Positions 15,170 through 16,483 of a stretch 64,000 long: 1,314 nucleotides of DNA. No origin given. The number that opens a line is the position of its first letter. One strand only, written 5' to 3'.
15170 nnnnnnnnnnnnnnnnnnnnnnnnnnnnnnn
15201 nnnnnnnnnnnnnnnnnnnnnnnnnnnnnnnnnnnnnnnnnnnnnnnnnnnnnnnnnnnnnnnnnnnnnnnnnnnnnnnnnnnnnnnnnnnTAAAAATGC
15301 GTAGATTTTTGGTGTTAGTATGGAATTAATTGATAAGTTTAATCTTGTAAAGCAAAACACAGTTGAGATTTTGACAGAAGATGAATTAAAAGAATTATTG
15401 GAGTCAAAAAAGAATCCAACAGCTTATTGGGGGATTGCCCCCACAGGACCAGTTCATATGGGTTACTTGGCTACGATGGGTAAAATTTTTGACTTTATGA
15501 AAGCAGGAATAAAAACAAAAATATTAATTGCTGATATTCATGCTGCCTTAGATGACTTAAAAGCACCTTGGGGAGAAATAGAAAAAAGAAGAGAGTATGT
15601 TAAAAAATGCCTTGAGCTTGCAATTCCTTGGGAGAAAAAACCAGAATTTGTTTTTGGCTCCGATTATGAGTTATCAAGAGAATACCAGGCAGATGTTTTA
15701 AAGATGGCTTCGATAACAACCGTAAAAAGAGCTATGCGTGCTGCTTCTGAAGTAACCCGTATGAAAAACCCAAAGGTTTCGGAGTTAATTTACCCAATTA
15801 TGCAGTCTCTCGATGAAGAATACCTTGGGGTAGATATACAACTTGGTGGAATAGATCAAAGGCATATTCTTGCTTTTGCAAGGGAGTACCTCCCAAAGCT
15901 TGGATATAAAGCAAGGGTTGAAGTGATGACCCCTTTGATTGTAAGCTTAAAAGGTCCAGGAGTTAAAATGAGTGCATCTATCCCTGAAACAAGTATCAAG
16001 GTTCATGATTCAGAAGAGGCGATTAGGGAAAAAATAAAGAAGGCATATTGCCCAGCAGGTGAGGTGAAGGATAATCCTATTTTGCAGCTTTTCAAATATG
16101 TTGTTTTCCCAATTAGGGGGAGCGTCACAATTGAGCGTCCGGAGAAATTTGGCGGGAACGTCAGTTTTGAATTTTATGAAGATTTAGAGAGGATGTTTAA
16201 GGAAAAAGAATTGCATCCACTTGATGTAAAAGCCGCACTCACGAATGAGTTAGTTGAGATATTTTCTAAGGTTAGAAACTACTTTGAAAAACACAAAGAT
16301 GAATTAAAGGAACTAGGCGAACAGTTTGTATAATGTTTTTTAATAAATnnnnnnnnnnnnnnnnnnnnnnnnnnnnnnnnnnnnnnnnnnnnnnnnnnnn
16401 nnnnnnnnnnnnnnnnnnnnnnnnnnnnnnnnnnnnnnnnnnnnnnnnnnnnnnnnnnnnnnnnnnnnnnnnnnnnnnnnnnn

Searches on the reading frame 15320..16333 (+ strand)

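Call 66: search_protein_families(library=pfam, proteins=[window:15320-16333:+], max_evalue=0.0001)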
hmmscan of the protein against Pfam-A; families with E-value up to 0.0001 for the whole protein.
window:15320-16333:+ (337 aa): 1 family
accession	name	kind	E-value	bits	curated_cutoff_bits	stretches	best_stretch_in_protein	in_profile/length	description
PF00579.31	tRNA-synt_1b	-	1.6e-53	182.4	21.1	1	30-315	3-291/292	tRNA synthetases class I (W and Y)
